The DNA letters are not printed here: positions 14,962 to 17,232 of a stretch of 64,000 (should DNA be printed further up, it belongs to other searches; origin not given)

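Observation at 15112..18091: Secreted LTD-PLD (HKD) enzyme directly followed by a membrane-embedded Cas4-family Fe-S nuclease, outside any CRISPR context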

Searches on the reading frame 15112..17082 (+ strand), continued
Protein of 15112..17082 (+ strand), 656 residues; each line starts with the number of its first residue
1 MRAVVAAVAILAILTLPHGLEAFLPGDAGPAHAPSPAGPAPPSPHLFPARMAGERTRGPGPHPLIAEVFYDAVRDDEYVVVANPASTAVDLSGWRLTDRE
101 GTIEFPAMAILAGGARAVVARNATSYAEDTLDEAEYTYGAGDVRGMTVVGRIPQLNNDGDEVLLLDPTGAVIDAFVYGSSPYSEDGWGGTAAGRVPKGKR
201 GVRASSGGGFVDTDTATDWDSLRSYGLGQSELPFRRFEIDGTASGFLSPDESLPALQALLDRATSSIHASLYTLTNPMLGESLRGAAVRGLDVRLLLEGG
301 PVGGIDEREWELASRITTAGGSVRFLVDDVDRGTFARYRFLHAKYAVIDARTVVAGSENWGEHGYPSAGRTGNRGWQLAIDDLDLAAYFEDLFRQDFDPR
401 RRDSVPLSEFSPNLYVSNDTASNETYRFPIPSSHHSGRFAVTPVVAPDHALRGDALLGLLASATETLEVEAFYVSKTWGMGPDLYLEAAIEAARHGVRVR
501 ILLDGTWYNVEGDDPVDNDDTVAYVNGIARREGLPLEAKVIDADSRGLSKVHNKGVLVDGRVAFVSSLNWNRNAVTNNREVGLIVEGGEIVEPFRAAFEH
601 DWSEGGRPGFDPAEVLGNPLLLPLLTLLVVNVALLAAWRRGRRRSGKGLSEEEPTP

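Call 31: find_encoding_contigs(protein=P0226, flank=8000, max_places=2)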
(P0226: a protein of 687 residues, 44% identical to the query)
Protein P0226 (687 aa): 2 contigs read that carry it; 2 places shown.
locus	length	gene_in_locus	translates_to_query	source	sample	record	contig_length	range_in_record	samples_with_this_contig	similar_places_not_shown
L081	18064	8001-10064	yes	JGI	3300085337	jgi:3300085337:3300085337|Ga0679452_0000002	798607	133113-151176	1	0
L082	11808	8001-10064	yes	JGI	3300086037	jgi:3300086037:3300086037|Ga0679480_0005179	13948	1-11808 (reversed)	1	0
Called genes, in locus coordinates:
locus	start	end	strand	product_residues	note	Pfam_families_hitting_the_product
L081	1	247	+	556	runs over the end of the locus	PF01268:FTHFS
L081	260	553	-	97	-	-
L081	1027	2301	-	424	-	-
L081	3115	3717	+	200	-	PF05724:TPMT, PF13489:Methyltransf_23, PF02353:CMAS, PF03848:TehB, PF13847:Methyltransf_31, PF08241:Methyltransf_11, PF08242:Methyltransf_12, PF13649:Methyltransf_25, +1 more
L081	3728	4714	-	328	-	PF00316:FBPase, PF18913:FBPase_C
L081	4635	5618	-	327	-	PF01791:DeoC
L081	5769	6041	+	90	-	-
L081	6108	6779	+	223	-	PF00121:TIM, PF05690:ThiG (weak)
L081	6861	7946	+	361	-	PF02073:Peptidase_M29, PF26233:NicX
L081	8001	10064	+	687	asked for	PF00932:LTD, PF13091:PLDc_2, PF00614:PLDc (faint), PF13091:PLDc_2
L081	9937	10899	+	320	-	PF01930:Cas_Cas4 (faint), PF12705:PDDEXK_1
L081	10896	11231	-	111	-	-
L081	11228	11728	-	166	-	-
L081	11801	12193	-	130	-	-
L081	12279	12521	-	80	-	-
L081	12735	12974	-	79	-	-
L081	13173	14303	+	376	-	PF00266:Aminotran_5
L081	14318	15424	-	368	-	PF00814:TsaD, PF22521:HypF_C_2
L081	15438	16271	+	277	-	-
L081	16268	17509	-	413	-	PF13506:Glyco_transf_21, PF00535:Glycos_transf_2, PF13641:Glyco_tranf_2_3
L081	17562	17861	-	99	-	PF00355:Rieske, PF13806:Rieske_2, PF22543:Rieske_4 (weak)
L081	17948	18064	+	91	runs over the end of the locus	-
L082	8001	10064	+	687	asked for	PF00932:LTD, PF13091:PLDc_2, PF00614:PLDc (faint), PF13091:PLDc_2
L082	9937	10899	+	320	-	PF01930:Cas_Cas4 (faint), PF12705:PDDEXK_1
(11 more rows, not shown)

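Call 32: find_encoding_contigs(protein=P0160, flank=8000, max_places=2)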
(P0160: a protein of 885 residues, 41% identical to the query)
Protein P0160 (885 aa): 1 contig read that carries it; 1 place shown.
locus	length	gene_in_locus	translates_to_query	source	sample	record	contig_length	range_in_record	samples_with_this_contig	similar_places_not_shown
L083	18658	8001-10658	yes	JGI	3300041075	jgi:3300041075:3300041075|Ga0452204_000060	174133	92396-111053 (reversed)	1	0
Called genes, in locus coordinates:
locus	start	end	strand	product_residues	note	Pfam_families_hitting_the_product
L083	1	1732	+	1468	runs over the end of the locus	PF00801:PKD (faint), PF22352:K319L-like_PKD (faint), PF18911:PKD_4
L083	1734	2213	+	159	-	-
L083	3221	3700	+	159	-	PF05048:NosD, PF07602:DUF1565 (weak), PF13229:Beta_helix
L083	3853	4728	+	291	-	PF00025:Arf, PF00071:Ras, PF08477:Roc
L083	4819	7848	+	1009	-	PF13191:AAA_16, PF13424:TPR_12, PF17874:TPR_MalT, PF13424:TPR_12, PF14938:SNAP (weak), PF13374:TPR_10 (weak), PF00515:TPR_1 (weak), PF13424:TPR_12, +17 more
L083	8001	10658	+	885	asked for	PF00932:LTD, PF00614:PLDc (faint), PF00932:LTD, PF13091:PLDc_2, PF00801:PKD, PF18911:PKD_4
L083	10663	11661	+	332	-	PF12705:PDDEXK_1 (weak), PF01930:Cas_Cas4 (weak)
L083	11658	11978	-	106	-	-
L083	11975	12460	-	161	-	-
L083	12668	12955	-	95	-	PF17723:RHH_8 (faint), PF01402:RHH_1 (weak)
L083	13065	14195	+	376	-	PF00266:Aminotran_5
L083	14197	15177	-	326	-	PF00814:TsaD, PF22521:HypF_C_2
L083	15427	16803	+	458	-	PF00390:malic, PF03949:Malic_M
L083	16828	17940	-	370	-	PF07992:Pyr_redox_2, PF21706:FCSD_central (weak)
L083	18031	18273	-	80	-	PF01206:TusA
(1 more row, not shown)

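Call 43: search_protein_families(library=pfam, proteins=[L081:11228-11728:-], max_evalue=0.01)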
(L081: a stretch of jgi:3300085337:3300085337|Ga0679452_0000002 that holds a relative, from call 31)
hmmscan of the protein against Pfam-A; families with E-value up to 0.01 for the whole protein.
L081:11228-11728:- (166 aa): 0 families

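Call 48: predict_structure(alignment_id=A2)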
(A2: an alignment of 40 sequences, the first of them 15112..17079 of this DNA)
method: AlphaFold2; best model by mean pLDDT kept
length: 656 residues; sequences in the alignment: 40
mean_pLDDT: 84.8   pTM: 0.80
mean pLDDT of the five models: 84.8, 84.6, 83.9, 81.3, 80.4
residues with pLDDT >= 90: 392; 70-90: 163; 50-70: 36; < 50: 65
segments of 3 or more residues with pLDDT < 50: 1-3, 16-59, 607-612, 645-656
pLDDT, mean of each block of 10 residues (from residue 1): 61 53 31 29 29 40 90 90 93 95 96 95 92 94 94 82 94 91 84 87 83 87 85 93 96 96 98 96 98 96 88 98 94 88 96 97 92 96 98 96 94 85 85 96 95 94 98 85 94 98 85 69 96 97 88 94 95 91 96 95 64 57 80 77 44 38
secondary structure, 60 per line:
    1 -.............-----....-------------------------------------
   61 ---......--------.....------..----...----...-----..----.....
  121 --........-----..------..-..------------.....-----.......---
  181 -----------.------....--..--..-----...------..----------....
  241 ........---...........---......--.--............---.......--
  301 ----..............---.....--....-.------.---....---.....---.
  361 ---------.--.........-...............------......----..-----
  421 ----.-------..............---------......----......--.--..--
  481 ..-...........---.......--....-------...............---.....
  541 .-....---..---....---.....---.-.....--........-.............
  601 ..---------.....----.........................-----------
elements in order: H2-14 H20-23 E64-69 E78-82 E95-97 E102-104 E116-120 H123-130 E161-165 E171-177 E199-202 E237-248 H252-262 E266-271 H277-288 E292-298 H307-318 E322-326 E345-348 E352-356 E373-381 H383-397 E404-406 E433-446 H456-461 E466-471 H484-494 E498-504 H507-510 H518-532 E536-541 H543-546 E555-558 E562-566 H572-576 E579-586 H588-602 H612-616 H621-645

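Call 51: fold_search(model_id=the predicted structure, library=pdb)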
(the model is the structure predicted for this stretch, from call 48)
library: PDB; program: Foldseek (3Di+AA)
matches with E <= 10: 1043; with E <= 0.001: 133
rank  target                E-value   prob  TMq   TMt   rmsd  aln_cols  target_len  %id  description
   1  7e0m_A                2.8e-19  1.00  0.38  0.62  10.2       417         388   17  Crystal structure of phospholipase D (released 2021-12-22)
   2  7e0m_B                3.5e-19  1.00  0.40  0.65  10.1       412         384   18  Crystal structure of phospholipase D (released 2021-12-22)
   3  8v08_B                1.4e-18  1.00  0.40  0.65  10.1       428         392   18  Crystal structure of human PLD4 co-crystallized with 5'Pi-ssDNA (released 2024-03-13)
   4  8v07_D                2.7e-18  1.00  0.41  0.64   9.5       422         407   18  Crystal structure of mouse PLD3 co-crystallized with 5'Pi-ssDNA for 30 days (released 2024-03-13)
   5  8v08_A                2.7e-18  1.00  0.42  0.67   9.7       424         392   19  Crystal structure of human PLD4 co-crystallized with 5'Pi-ssDNA (released 2024-03-13)
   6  9vbg_A                2.7e-18  1.00  0.42  0.63   9.9       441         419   16  Cryo-EM structure of human PLD3 apo form (released 2025-12-24)
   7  8v07_C                3.3e-18  1.00  0.40  0.63   9.5       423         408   18  Crystal structure of mouse PLD3 co-crystallized with 5'Pi-ssDNA for 30 days (released 2024-03-13)
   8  8v07_B                6.8e-18  1.00  0.41  0.64  10.0       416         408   18  Crystal structure of mouse PLD3 co-crystallized with 5'Pi-ssDNA for 30 days (released 2024-03-13)
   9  9qqv                  8.6e-18  1.00  0.39  0.67   8.1       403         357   16  Structure of the F13 protein of Vaccinia virus in complex with G243-1720 (released 2025-12-24)
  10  8v5t_A                1.1e-17  1.00  0.41  0.63  10.2       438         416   17  Crystal structure of Alzheimers disease phospholipase D3 (released 2024-10-09)
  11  9vbj_A                1.2e-17  1.00  0.40  0.61  10.0       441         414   19  Cryo-EM structure of human PLD4 apo form (released 2025-12-24)
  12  8q1x_A                1.3e-17  1.00  0.41  0.62  10.0       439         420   18  Structural analysis of PLD3 reveals insights into the mechanism of lysosomal 5' exonuclease-mediated nucleic acid degr (released 2023-12-06)
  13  8v07_A                1.8e-17  1.00  0.40  0.62   9.4       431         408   17  Crystal structure of mouse PLD3 co-crystallized with 5'Pi-ssDNA for 30 days (released 2024-03-13)
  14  8v06_A                1.9e-17  1.00  0.41  0.63   9.8       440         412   18  Crystal structure of mouse PLD3 co-crystallized with 5'Pi-ssDNA for 9 days (released 2024-03-13)
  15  8v06_C                1.9e-17  1.00  0.40  0.61  10.4       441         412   17  Crystal structure of mouse PLD3 co-crystallized with 5'Pi-ssDNA for 9 days (released 2024-03-13)
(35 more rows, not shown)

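Call 79: find_encoding_contigs(protein=P0167, flank=3500, max_places=1)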
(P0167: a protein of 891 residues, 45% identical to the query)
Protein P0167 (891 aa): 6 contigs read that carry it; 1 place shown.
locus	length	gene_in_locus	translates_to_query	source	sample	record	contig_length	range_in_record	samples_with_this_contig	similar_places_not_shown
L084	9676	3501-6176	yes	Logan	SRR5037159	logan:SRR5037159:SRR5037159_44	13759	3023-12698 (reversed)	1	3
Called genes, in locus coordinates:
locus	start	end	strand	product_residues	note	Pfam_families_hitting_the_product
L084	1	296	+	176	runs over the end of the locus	-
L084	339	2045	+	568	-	PF01970:TctA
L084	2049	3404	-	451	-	PF00801:PKD, PF18911:PKD_4, PF22352:K319L-like_PKD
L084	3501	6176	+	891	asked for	PF00932:LTD, PF13091:PLDc_2, PF18911:PKD_4 (weak)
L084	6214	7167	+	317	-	PF03144:GTP_EFTU_D2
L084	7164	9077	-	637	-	PF04371:PAD_porph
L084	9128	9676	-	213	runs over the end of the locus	PF02830:V4R (weak)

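Call 80: find_encoding_contigs(protein=P0185, flank=3500, max_places=1)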
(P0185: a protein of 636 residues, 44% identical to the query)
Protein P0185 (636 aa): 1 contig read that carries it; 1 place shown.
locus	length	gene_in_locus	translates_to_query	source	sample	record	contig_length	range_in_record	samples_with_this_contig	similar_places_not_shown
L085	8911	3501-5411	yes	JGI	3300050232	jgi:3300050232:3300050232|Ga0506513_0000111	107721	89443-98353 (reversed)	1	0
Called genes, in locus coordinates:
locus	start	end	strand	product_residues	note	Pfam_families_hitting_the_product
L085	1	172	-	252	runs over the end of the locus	PF00316:FBPase, PF18913:FBPase_C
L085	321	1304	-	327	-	PF01791:DeoC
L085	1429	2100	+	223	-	PF00121:TIM, PF05690:ThiG (weak)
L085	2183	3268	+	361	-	PF02073:Peptidase_M29, PF26233:NicX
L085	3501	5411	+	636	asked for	PF00932:LTD, PF13091:PLDc_2, PF00614:PLDc (faint), PF13091:PLDc_2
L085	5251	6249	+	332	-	PF12705:PDDEXK_1, PF01930:Cas_Cas4 (weak)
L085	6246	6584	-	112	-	-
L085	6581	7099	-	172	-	-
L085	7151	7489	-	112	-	-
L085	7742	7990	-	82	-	PF01402:RHH_1 (weak)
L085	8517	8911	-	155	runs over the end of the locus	-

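Call 81: find_encoding_contigs(protein=P0144, flank=3500, max_places=1)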
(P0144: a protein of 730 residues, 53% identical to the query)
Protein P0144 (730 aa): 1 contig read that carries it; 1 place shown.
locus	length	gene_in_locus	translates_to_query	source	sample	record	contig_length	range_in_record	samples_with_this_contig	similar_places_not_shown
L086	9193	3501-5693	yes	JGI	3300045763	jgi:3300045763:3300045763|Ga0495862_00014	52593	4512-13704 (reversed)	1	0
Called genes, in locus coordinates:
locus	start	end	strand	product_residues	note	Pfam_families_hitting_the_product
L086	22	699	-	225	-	PF00149:Metallophos, PF12850:Metallophos_2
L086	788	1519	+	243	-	PF00149:Metallophos (weak)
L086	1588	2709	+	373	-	PF01950:FBPase_3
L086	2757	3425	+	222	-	PF00121:TIM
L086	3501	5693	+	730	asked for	PF00932:LTD, PF13091:PLDc_2, PF00614:PLDc (weak), PF00801:PKD, PF18911:PKD_4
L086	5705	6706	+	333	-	PF12705:PDDEXK_1, PF01930:Cas_Cas4 (weak)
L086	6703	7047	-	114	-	-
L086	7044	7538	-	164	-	-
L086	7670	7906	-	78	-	PF01402:RHH_1 (weak)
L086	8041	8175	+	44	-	-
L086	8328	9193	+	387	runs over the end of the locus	PF00266:Aminotran_5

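Call 82: find_encoding_contigs(protein=P0223, flank=3500, max_places=1)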
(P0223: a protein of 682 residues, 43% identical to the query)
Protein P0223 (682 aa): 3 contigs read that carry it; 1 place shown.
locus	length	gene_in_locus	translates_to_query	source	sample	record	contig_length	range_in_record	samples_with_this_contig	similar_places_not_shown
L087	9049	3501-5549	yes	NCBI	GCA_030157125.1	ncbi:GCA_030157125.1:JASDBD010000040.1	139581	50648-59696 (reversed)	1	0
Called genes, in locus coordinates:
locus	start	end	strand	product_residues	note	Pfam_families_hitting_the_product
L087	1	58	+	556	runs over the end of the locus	PF01268:FTHFS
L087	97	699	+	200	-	PF05724:TPMT, PF13489:Methyltransf_23, PF02353:CMAS, PF03848:TehB (weak), PF13847:Methyltransf_31, PF08241:Methyltransf_11, PF08242:Methyltransf_12, PF13649:Methyltransf_25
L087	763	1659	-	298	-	PF00316:FBPase, PF18913:FBPase_C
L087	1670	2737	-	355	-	PF01791:DeoC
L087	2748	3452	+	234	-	PF00121:TIM, PF05690:ThiG (faint)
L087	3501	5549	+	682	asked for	PF00932:LTD, PF13091:PLDc_2, PF00614:PLDc (faint), PF13091:PLDc_2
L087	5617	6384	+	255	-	PF12705:PDDEXK_1, PF01930:Cas_Cas4 (weak)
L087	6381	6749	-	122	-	-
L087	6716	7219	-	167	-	-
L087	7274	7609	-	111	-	-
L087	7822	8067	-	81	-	PF01402:RHH_1 (weak)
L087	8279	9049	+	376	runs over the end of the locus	PF00266:Aminotran_5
